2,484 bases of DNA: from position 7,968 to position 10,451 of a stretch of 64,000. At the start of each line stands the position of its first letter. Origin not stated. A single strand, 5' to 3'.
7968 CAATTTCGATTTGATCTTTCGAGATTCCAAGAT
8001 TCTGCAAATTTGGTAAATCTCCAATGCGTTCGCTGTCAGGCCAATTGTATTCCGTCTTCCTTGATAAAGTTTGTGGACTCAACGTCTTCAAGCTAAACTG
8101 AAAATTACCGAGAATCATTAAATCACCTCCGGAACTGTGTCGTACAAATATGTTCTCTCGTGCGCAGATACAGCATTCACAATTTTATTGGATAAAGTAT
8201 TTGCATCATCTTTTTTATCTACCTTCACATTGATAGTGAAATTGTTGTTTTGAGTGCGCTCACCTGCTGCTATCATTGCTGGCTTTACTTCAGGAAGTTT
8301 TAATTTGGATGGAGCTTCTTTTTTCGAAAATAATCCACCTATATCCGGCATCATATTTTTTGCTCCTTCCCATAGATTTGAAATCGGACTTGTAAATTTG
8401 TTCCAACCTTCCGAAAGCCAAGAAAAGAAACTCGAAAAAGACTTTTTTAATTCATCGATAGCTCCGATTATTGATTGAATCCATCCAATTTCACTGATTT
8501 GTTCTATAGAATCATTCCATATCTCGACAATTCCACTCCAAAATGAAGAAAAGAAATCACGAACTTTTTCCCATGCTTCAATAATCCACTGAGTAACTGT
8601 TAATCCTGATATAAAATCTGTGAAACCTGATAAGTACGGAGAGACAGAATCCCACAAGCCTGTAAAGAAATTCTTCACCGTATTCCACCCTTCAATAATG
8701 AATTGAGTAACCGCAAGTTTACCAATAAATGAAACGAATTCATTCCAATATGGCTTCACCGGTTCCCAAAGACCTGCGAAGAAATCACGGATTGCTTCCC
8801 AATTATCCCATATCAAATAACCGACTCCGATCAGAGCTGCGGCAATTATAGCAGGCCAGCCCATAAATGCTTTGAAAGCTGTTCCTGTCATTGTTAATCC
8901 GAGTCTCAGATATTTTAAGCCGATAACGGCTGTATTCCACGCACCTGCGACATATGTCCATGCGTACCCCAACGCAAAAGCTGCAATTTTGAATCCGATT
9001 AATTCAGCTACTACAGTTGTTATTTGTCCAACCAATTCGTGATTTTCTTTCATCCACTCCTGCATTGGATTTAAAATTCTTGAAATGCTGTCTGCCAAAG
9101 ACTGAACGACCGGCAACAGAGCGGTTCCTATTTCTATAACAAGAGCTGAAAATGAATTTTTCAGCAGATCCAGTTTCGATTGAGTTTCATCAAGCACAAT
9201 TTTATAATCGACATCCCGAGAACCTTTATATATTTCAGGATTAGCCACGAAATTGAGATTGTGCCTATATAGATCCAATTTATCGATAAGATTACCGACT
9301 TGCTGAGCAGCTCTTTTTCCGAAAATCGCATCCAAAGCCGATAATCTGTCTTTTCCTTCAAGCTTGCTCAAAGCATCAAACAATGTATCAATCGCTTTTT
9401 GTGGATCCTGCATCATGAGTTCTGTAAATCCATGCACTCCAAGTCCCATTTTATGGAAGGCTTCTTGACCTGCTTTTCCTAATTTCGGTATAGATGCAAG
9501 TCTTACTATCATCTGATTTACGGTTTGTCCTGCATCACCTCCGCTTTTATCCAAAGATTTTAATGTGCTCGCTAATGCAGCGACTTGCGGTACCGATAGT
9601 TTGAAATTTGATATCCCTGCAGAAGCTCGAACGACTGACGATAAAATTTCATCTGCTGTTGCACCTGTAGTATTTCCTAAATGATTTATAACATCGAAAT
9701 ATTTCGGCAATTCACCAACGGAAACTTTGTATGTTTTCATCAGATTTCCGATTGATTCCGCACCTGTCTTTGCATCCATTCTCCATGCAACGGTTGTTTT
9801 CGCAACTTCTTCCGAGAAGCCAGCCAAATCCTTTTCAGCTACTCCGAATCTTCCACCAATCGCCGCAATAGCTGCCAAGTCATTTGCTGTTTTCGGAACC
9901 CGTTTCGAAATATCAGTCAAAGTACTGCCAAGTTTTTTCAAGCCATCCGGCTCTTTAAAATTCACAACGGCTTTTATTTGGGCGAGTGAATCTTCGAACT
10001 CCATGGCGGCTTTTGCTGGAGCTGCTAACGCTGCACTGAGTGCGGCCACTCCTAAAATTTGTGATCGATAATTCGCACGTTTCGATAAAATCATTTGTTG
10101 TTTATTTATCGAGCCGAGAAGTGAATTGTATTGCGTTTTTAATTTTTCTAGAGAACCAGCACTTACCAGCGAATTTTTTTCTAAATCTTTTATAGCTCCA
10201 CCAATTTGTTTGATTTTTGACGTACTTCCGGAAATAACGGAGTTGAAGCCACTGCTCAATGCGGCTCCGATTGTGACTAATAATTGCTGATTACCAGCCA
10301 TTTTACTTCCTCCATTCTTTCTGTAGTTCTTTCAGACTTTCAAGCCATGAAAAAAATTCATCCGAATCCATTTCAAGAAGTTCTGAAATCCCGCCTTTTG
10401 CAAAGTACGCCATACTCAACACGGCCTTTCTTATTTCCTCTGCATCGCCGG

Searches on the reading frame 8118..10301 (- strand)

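Call 50: search_protein_families(library=phrogs, proteins=[window:8118-10301:-], max_evalue=0.00001)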
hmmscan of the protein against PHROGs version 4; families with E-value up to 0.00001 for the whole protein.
window:8118-10301:- (727 aa): 26 families (the best 25 are shown)
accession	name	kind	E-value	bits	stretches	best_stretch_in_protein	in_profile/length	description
phrog_28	-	tail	1.2e-90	306.6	1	1-523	106-699/1228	tail length tape measure protein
phrog_991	-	tail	2e-46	159.3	1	27-665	226-809/1966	tail length tape measure protein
phrog_1272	-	tail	2.1e-45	156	1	21-654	182-852/1606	tail length tape measure protein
phrog_14441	-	tail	4.3e-30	106.2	1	79-249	58-227/241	tail length tape measure protein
phrog_58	-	tail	1.8e-28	100.5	1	1-653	170-873/1544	tail length tape measure protein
phrog_35707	-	tail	3.9e-26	92.9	1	135-416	122-403/755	tail length tape measure protein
phrog_13339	-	tail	7.6e-25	87.3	1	23-432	17-425/2156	tail length tape measure protein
phrog_167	-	tail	2.8e-24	86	1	28-484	218-608/1555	tail length tape measure protein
phrog_30543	-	tail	7.4e-23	81.3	1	84-448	52-427/1167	tail length tape measure protein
phrog_1533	-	tail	1.6e-22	80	1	85-501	239-672/1688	tail length tape measure protein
phrog_17727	-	tail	2.8e-19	70.4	1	273-521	31-255/443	tail length tape measure protein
phrog_4200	-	tail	3.1e-19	69.9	1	368-652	112-404/732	tail length tape measure protein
phrog_5690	-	unknown function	1.2e-15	58.3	2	485-555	583-654/907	-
phrog_17594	-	tail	6.9e-15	54.6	1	80-453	160-537/1582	tail length tape measure protein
phrog_1293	-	tail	1.8e-14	53.6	1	86-409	169-499/1424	tail length tape measure protein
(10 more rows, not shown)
